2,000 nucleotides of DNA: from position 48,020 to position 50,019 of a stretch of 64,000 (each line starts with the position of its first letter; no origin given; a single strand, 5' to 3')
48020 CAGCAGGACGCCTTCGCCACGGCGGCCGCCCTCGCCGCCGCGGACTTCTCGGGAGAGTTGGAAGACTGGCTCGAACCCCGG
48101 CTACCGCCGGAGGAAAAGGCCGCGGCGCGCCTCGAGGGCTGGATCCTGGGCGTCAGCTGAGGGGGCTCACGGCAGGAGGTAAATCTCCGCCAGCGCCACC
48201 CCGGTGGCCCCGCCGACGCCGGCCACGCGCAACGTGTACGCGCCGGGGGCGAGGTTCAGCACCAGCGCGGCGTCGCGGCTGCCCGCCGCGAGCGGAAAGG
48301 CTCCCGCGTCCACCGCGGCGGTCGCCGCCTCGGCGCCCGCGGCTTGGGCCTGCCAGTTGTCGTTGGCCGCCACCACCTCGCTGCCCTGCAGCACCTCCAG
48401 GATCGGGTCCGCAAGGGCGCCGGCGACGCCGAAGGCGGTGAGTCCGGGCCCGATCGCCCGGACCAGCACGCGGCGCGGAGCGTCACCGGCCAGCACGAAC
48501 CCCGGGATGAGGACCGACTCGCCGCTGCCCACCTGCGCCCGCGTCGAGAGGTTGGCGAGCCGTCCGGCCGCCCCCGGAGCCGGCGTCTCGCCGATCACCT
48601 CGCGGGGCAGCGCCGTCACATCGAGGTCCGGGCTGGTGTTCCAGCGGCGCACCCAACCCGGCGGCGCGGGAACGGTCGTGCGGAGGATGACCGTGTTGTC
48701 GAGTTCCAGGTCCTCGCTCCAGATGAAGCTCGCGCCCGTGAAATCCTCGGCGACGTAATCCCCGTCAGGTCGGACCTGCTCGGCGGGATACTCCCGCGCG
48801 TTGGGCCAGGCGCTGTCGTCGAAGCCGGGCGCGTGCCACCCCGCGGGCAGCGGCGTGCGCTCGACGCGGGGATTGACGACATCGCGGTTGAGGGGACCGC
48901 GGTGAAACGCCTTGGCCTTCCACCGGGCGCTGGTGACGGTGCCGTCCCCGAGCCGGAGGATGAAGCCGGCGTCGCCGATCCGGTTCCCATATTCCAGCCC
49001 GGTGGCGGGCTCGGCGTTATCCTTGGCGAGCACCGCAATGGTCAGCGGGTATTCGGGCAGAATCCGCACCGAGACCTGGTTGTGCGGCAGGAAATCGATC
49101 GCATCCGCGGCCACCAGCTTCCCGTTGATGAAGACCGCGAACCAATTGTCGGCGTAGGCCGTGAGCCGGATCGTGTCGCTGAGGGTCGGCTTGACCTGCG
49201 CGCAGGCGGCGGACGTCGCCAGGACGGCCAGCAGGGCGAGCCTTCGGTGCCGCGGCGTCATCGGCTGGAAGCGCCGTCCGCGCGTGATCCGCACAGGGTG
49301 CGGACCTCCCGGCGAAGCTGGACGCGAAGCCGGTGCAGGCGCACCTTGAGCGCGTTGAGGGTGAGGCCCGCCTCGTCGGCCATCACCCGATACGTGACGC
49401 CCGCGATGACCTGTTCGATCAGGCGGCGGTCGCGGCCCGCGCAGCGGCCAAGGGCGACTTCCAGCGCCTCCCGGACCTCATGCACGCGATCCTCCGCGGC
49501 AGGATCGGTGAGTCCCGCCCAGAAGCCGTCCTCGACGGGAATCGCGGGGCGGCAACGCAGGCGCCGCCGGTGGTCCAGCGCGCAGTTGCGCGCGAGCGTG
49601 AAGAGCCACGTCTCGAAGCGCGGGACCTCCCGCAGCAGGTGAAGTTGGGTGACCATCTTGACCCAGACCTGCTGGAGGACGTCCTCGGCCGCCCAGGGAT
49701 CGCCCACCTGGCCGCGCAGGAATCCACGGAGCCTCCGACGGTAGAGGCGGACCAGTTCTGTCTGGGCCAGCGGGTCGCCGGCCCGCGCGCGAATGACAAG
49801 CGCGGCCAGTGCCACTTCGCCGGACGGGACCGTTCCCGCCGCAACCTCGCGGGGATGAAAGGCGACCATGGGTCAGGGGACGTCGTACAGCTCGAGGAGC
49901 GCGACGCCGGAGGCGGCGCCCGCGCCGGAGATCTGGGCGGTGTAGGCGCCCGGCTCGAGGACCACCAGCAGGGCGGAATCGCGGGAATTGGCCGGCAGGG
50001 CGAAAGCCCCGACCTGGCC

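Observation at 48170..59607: Seven copies of an unnamed ~125-134 aa module on four secreted proteins within 12 kb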

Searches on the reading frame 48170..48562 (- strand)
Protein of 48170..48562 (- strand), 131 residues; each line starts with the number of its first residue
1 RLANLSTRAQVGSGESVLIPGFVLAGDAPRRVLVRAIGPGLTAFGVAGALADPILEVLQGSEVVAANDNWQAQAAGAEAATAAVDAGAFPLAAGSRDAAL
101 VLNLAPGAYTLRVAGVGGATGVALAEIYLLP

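Call 6: search_solved_structures(query=A1, max_evalue=10, show_alignments=3)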
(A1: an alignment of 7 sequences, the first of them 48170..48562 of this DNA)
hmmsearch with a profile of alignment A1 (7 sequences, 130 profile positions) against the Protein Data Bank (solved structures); distinct sequences matched with E-value up to 10: 19.
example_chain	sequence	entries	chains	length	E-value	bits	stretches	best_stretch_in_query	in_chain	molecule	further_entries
6mla_E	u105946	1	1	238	0.4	14.1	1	55-108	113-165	Lysine/arginine/ornithine-binding periplasmic protein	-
6ft2_A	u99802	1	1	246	0.7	13.4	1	55-108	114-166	Lysine/arginine/ornithine-binding periplasmic protein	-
6mld_A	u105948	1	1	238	0.79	13.2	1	55-108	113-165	Lysine/arginine/ornithine-binding periplasmic protein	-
6mkx_A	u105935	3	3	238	0.8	13.2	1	55-108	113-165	Lysine/arginine/ornithine-binding periplasmic protein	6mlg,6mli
6muq_A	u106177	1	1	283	0.82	13.1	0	53-113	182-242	Murein-DD-endopeptidase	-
6mlj_A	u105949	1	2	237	0.82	13.1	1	55-108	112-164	Lysine/arginine/ornithine transport protein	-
6ml0_A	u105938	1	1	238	0.83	13.1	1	55-108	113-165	Lysine/arginine/ornithine-binding periplasmic protein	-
6mln_E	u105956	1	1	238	0.83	13.1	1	55-108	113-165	Lysine/arginine/ornithine-binding periplasmic protein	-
6mkw_A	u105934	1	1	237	0.83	13.1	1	55-108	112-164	Lysine/arginine/ornithine transport protein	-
6mlo_E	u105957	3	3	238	0.83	13.1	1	55-108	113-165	Lysine/arginine/ornithine-binding periplasmic protein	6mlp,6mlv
6ml9_E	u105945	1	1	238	0.84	13.1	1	55-108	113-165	Lysine/arginine/ornithine-binding periplasmic protein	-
6mku_E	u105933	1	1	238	0.84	13.1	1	55-108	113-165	Lysine/arginine/ornithine-binding periplasmic protein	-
1laf_E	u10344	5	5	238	0.85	13.1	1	55-108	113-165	LYSINE, ARGININE, ORNITHINE-BINDING PROTEIN | Lysine/arginine/ornithine-binding periplasmic protein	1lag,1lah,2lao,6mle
1qfc_A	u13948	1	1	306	0.85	13.1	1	13-52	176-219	PROTEIN (PURPLE ACID PHOSPHATASE)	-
1lst_A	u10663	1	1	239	0.85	13.1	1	55-108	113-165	LYSINE, ARGININE, ORNITHINE-BINDING PROTEIN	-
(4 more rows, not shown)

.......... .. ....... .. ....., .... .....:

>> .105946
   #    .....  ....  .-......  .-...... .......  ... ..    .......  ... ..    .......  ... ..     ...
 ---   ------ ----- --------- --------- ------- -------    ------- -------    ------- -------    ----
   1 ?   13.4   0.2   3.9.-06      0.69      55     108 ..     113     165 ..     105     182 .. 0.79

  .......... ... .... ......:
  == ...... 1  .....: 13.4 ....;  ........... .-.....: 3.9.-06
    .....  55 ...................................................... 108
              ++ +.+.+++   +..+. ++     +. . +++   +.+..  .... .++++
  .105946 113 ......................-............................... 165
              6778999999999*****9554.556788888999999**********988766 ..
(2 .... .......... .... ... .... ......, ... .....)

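Call 8: find_homologous_proteins(query=A1, max_evalue=0.001)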
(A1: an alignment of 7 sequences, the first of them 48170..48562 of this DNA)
Query A1 (7 sequences) (131 aa, profile of the alignment): 1348 proteins with E <= 0.001 among 8000 candidates; the best 120 are listed.
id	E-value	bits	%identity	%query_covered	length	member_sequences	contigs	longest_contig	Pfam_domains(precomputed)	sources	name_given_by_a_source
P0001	4.9e-78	278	52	100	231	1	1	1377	-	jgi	jgi:hypothetical protein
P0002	2.4e-77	275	55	99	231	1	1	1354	-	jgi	jgi:hypothetical protein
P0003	2.4e-75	269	57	100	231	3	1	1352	-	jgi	jgi:hypothetical protein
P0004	2.4e-75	269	57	100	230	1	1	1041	-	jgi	jgi:hypothetical protein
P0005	5.1e-75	268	43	100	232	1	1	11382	-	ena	-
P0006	2.5e-74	266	58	100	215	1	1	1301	-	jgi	-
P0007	3.0e-73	262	51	100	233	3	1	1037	-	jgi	jgi:hypothetical protein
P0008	4.6e-73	261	54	99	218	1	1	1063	-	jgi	jgi:hypothetical protein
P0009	6.1e-73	261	53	100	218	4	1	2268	-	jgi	jgi:hypothetical protein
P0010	1.0e-71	257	49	97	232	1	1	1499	-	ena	-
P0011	4.1e-70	252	50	100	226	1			-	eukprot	eukprot:gene52209-63817_t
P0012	7.6e-70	251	53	99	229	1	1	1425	-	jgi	jgi:hypothetical protein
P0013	1.4e-69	250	55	98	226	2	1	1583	-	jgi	-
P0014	1.5e-69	250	57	99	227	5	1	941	-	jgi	jgi:hypothetical protein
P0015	1.7e-69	250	57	99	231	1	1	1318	-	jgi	jgi:hypothetical protein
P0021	2.5e-68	246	59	88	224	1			PF23623.2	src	-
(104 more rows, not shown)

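Call 21: search_protein_representatives(alignment_id=A1)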
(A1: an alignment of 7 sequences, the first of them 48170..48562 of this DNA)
Query: 7 sequences, 130 profile positions. Proteins with E-value up to 0.001 (for the whole library): 18139; up to 1e-10: 15391; up to 1e-30: 9977. The best 150 are listed.
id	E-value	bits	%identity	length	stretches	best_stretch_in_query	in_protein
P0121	1.3e-141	481.5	-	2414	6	2-130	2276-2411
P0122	4.5e-140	476.5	-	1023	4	2-130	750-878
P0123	5.8e-131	447.0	-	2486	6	2-130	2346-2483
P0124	1.4e-122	419.9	-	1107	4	3-130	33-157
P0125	2.1e-116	399.9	-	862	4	1-130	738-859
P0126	7.8e-115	394.9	-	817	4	2-130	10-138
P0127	1.7e-113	390.6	-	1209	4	2-130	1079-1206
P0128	1.3e-111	384.5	-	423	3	2-130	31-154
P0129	8.0e-111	381.9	-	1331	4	3-130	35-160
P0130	1.3e-110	381.3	-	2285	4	2-130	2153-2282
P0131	6.2e-110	379.0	-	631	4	1-130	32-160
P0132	6.7e-109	375.7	-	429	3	2-130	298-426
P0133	1.4e-107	371.4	-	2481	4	2-130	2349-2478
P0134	2.2e-107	370.8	-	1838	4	2-130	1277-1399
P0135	4.8e-107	369.7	-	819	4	2-130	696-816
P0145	3.2e-100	347.6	-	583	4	1-130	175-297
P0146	5.0e-100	347.0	-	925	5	1-128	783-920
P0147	9.1e-100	346.2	-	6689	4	2-130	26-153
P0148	2.5e-99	344.8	-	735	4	2-130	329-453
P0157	2.0e-90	315.9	-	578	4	3-130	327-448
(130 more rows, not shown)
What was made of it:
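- Checked: Thousands of homologues exist elsewhere (calls 8, 21).
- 18,139 representatives at E<=1e-3 and 9,977 at E<=1e-30 (call 21).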

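Call 26: search_protein_families(library=pfam, proteins=[P0021, P0146, P0125, P0145], max_evalue=10)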
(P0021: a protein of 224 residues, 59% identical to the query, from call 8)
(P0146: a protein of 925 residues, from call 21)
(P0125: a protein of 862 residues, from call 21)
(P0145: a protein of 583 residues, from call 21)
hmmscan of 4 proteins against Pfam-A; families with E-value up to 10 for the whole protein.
P0021 (224 aa): 5 families
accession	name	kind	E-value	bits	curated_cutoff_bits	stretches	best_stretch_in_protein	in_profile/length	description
PF23623.1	GBD_IRG7_N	-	3.5e-05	24.3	27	2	23-96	36-91/95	IRG7 N-terminal galactose binding domain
PF13860.13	FlgD_ig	-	0.0043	17.4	27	1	18-47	18-47/79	FlgD Ig-like domain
PF03886.18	ABC_trans_aux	-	0.084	12.9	26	0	162-192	37-67/161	ABC-type transport auxiliary lipoprotein component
PF18962.6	Por_Secre_tail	-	0.13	13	27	0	163-195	24-56/75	Secretion system C-terminal sorting domain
PF04151.21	PPC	-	2.3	9.6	25.9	1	159-196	26-63/70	Bacterial pre-peptidase C-terminal domain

P0146 (925 aa): 6 families
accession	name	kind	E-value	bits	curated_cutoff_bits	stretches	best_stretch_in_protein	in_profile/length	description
PF00041.27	fn3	-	1.6e-11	44.7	25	2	150-226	12-83/84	Fibronectin type III domain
PF00127.26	Copper-bind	-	2.7e-07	31.4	21.2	1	41-126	6-98/99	Copper binding proteins, plastocyanin/azurin family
PF14154.11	DUF4306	-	0.00064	20.3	27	0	837-862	16-41/88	Domain of unknown function (DUF4306)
PF00263.26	Secretin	-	0.5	10.4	27.5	1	629-661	93-125/169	Bacterial type II and III secretion system protein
PF05305.19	DUF732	-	1.5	9.7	22.4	0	865-893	14-42/72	Protein of unknown function (DUF732)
PF01901.21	O_anti_polymase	-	3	7.5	24.2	1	647-688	246-285/335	Putative O-antigen polymerase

P0125 (862 aa): 3 families
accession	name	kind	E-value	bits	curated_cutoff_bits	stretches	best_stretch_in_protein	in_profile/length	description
PF05345.18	He_PIG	-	3.7e-15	56.6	24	2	503-564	2-67/96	Putative Ig domain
PF07495.19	Y_Y_Y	-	8.6e-05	22.8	26.6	1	241-268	25-51/65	Y_Y_Y domain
PF00801.26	PKD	-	0.0032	17.9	23.5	1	72-102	49-79/80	PKD domain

P0145 (583 aa): 3 families
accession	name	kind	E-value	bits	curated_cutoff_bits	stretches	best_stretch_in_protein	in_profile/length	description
PF23623.1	GBD_IRG7_N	-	0.0033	18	27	0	498-527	34-62/95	IRG7 N-terminal galactose binding domain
PF17092.11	PCB_OB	-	0.037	15.2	27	0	104-155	3-54/111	Penicillin-binding protein OB-like domain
PF07495.19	Y_Y_Y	-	0.077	13.3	26.6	0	137-158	29-50/65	Y_Y_Y domain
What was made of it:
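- On PPC / pre-peptidase C-terminal domain (PF04151): Scores are 8-9.6 bits against a cut-off of 25.9 (call 26).
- On Type IX secretion CTD (PF18962 / TIGR04183): One homologue fragment scored E 0.13 (call 26).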

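Call 28: find_related_loci(query=A1, collection=genome_contigs, flank=6000)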
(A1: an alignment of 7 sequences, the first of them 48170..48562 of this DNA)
Query A1 (131 aa) in genome_contigs; peptide patterns used: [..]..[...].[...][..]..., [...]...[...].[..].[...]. (x = any residue, [..] = any of these).
595 stretches matched a pattern (row limit reached: there are more); 503 encode a relative of the query (tblastn E <= 1e-3); the best 80 are kept; 80 distinct loci.
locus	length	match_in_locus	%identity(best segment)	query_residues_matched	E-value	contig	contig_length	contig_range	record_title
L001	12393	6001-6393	69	1-131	6e-51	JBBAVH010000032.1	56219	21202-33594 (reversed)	MAG: Opitutaceae bacterium isolate EUL_318 ctg32-EUL_318, whole genome shotgun sequence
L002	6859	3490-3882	65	1-131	7e-47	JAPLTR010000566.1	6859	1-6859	MAG: Verrucomicrobia bacterium isolate LacPavin_0920_WC70_MAG_67_8 LacPavin_0920_WC70_scaffold_1307332, whole genome sho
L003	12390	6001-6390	63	2-131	4e-44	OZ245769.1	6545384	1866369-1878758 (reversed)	MAG: Opitutaceae bacterium isolate 87035611-dba6-4fad-85e7-91fe16b41bdc genome assembly, chromosome: 1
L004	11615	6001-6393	56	1-131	3e-43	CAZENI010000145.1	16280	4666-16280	MAG TPA_asm: uncultured Opitutus sp. isolate SRP292972_co3_40 genome assembly, contig: NODE_1729_length_16280_cov_4.9859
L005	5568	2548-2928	55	1-128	4e-43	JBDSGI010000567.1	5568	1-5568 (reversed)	MAG: Opitutaceae bacterium isolate cluster1_bin.249 k127_3105802, whole genome shotgun sequence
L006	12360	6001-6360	59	1-128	3e-42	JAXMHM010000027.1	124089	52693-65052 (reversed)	MAG: Opitutaceae bacterium isolate STL-VER4 C2.164.fa-27, whole genome shotgun sequence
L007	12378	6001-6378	59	1-131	6e-42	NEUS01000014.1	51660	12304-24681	MAG: Opitutia bacterium Tous-C1TDCM Opitutae-Tous-C1TDCM-C14, whole genome shotgun sequence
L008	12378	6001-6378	57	1-131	7e-42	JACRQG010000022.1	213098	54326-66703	MAG: Verrucomicrobia bacterium isolate NC_groundwater_2007_Pr3_S-0.65um_68_3 SR2-18-Sp65_coassembly_scaffold_114245, who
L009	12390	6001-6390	57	2-131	7e-42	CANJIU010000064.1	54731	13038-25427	MAG: Opitutae bacterium isolate RH-23may17-1042 genome assembly, contig: RH-23may17-C4126, whole genome shotgun sequence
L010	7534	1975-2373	59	1-131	7e-42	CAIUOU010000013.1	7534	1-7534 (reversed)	MAG: uncultured Opitutae bacterium isolate ErkenSummer_bin-7083 genome assembly, contig: bin-7083:013/205, whole genome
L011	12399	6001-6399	59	1-131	2e-41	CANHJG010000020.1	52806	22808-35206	MAG: Opitutae bacterium isolate RE-23may17-750 genome assembly, contig: RE-23may17-C1007, whole genome shotgun sequence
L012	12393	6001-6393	56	1-131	2e-41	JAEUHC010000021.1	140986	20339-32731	MAG: Opitutaceae bacterium isolate new MAG-7 k141_3004469, whole genome shotgun sequence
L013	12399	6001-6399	57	1-131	3e-41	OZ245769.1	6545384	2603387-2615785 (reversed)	MAG: Opitutaceae bacterium isolate 87035611-dba6-4fad-85e7-91fe16b41bdc genome assembly, chromosome: 1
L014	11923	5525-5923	56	1-131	2e-41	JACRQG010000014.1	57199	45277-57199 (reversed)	MAG: Verrucomicrobia bacterium isolate NC_groundwater_2007_Pr3_S-0.65um_68_3 SR2-18-Sp65_coassembly_scaffold_35761, whol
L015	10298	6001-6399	53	1-131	9e-41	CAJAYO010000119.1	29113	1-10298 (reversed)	MAG: uncultured Opitutae bacterium isolate Loc090116-9m_bin-1378 genome assembly, contig: bin-1378:119/977, whole genome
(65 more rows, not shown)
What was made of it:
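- Tried and rejected: It was repeated with the 7-copy alignment (call 28).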

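Call 31: search_protein_families(library=pfam, alignment_id=A3, max_evalue=0.0001)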
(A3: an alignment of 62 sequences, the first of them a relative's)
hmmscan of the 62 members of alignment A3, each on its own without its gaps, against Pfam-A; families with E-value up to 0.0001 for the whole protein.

A. member 1, P0122 (1023 aa): 5 families
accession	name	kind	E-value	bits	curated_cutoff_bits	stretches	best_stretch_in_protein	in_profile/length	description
PF13927.12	Ig_3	-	6.1e-29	100.8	30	2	295-362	2-78/78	Immunoglobulin domain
PF07679.22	I-set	-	4.1e-23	81.7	23.7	2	295-371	1-86/90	Immunoglobulin I-set domain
PF13895.12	Ig_2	-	3.9e-15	56.3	27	1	299-363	5-66/79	Immunoglobulin domain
PF00047.31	ig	-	9e-10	39.2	21.8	1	304-357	3-67/81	Immunoglobulin domain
PF07686.23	V-set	-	9.3e-06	26.2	26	0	423-462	69-108/109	Immunoglobulin V-set domain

B. families by the number of members that match (of 62 scanned): 59 families (the first 25 are shown)
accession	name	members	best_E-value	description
PF13927.12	Ig_3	21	6.1e-67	Immunoglobulin domain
PF07679.22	I-set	21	1e-57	Immunoglobulin I-set domain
PF13895.12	Ig_2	21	6.9e-35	Immunoglobulin domain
PF00047.31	ig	13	5.2e-19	Immunoglobulin domain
PF05345.18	He_PIG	7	2.4e-45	Putative Ig domain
PF07686.23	V-set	7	1.1e-17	Immunoglobulin V-set domain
PF01436.27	NHL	5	2.6e-49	NHL repeat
PF06739.17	SBBP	5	2.6e-17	Beta-propeller repeat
PF25021.1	TEN_NHL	4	2.7e-48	Teneurin NHL domain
PF08450.18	SGL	4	5.6e-13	SMP-30/Gluconolactonase/LRE-like region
PF00801.26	PKD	4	5e-07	PKD domain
PF06832.18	BiPBP_C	3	4.7e-16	Penicillin-Binding Protein C-terminus Family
PF24684.1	Vgb_lyase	3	2.7e-09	Virginiamycin B lyase family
PF22701.2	Mala_s_1-like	3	7.8e-09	Mal s 1 allergenic protein-like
PF19755.4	DUF6242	3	3.1e-07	Domain of unknown function (DUF6242)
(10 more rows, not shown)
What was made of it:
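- Mostly Ig, He_PIG, NHL/beta-propeller and PKD domains, with occasional enzymes (call 31).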

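Call 55: list_cluster_members(proteins=[P0146, P0125, P0148, P0157, P0134, P0145, P0121, P0147, P0129, P0273])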
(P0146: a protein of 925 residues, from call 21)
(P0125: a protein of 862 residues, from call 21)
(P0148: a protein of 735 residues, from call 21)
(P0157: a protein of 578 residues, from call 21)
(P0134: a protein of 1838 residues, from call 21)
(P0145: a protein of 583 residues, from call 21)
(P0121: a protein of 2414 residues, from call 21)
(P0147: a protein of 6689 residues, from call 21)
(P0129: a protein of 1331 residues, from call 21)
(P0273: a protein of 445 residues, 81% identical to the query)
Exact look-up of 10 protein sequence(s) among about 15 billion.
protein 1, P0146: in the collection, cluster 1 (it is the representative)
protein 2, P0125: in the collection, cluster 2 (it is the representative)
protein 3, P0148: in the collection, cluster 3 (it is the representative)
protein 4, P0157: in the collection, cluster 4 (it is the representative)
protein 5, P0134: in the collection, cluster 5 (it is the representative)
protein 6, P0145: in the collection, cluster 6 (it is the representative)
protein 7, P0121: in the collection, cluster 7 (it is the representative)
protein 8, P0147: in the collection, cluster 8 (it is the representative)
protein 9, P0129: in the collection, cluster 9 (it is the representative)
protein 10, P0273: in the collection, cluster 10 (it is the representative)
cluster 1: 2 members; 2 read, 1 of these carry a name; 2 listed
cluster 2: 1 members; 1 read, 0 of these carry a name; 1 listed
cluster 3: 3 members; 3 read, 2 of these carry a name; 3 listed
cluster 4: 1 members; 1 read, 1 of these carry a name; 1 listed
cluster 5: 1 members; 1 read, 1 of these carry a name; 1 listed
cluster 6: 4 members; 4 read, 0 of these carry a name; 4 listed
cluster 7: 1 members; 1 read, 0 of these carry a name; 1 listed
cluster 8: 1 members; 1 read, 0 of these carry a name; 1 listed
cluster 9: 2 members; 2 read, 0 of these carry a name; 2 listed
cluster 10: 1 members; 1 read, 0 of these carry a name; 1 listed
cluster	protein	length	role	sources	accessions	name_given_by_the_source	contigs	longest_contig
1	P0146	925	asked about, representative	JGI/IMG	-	-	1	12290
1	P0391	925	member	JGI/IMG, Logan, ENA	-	plastocyanin/chitodextrinase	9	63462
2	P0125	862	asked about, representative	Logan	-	-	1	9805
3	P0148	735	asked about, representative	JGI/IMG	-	hypothetical protein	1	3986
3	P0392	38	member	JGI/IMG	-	hypothetical protein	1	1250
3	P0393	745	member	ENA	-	-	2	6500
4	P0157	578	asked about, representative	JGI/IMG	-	hypothetical protein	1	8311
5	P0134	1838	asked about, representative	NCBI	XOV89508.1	MAG: immunoglobulin-like domain-containing protein [Pseudomonadota bacterium]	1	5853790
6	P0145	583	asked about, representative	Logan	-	-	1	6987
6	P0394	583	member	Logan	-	-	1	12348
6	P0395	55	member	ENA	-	-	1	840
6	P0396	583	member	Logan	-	-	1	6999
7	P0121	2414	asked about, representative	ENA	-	-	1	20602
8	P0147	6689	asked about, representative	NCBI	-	-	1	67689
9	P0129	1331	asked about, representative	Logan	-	-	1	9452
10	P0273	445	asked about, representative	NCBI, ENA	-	-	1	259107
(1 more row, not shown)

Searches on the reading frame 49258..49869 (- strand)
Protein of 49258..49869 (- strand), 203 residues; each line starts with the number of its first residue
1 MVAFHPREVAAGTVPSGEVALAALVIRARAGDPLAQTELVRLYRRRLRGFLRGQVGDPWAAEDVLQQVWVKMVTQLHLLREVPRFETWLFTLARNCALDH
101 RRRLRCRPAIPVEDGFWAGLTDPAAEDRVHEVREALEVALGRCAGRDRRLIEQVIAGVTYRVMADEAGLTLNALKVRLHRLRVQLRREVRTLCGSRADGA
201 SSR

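Call 3: search_protein_families(library=pfam, proteins=[window:49258-49869:-], max_evalue=0.1)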
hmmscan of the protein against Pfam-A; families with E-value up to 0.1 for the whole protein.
window:49258-49869:- (203 aa): 2 families
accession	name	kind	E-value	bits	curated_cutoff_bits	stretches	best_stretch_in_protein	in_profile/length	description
PF04542.20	Sigma70_r2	-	4.2e-15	55.7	24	1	39-105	1-69/71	Sigma-70 region 2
PF12645.13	HTH_16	-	0.0013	19.3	22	1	24-52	3-31/65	Helix-turn-helix domain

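Call 4: search_protein_families(library=ncbifam, proteins=[window:49258-49869:-], max_evalue=0.1)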
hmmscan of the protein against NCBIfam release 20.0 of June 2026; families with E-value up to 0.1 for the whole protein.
window:49258-49869:- (203 aa): 72 families (the best 25 are shown)
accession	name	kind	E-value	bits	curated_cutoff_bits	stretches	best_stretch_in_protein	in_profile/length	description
TIGR02959.1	SigZ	equivalog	2e-22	79.8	168.65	1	42-198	3-157/170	RNA polymerase sigma factor SigZ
TIGR02989.1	Sig-70_gvs1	subfamily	8.7e-21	74.5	124.55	1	36-187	3-156/158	RNA polymerase sigma-70 factor, Rhodopirellula/Verrucomicrobium family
NF007215.0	PRK09637.1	equivalog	1.1e-20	74.4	212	1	40-196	7-161/181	RNA polymerase sigma factor SigZ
NF009166.1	PRK12513.1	equivalog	2.2e-19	69.9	206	1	22-177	10-174/193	RNA polymerase sigma factor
TIGR02937.1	sigma70-ECF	superfamily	4.8e-14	52.3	42.9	1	36-188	3-164/165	sigma-70 family RNA polymerase sigma factor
NF009171.0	PRK12518.1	equivalog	5.5e-14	52.4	208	1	22-111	15-103/191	RNA polymerase sigma factor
NF008888.0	PRK11922.1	equivalog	7.3e-14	51.9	204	1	20-192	16-199/231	RNA polymerase sigma factor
NF004113.0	PRK05602.1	equivalog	2.7e-12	46.7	208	1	22-192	33-204/211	RNA polymerase sigma factor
NF007222.0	PRK09640.1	equivalog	1.4e-11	44.3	194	1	36-188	28-181/188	RNA polymerase sigma factor SigX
NF007223.0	PRK09641.1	equivalog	1.3e-10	41.5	209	1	24-190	8-185/187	RNA polymerase sigma factor SigW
TIGR02950.1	SigM_subfam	subfamily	1.3e-10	41.3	147.95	1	38-188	4-157/159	RNA polymerase sigma factor, SigM family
TIGR02948.1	SigW_bacill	equivalog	1.7e-10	41.3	243.1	1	25-191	9-186/187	RNA polymerase sigma factor SigW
TIGR02952.1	Sig70_famx2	equivalog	1.7e-10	41.1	206.45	1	25-149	2-129/170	ECF subfamily RNA polymerase sigma factor, BldN family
NF007225.0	PRK09643.1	equivalog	3.3e-10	40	190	1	15-192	8-185/204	RNA polymerase sigma factor SigM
NF058625.1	sigma_PG0214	equivalog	3.7e-10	39.8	130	1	50-190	20-162/170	GFO_1088 family ECF-type sigma factor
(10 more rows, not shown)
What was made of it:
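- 49258..49869 (-): ECF sigma-70 factor gene wedged between B and A in the same co-directional array (context). calls 3, 4.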
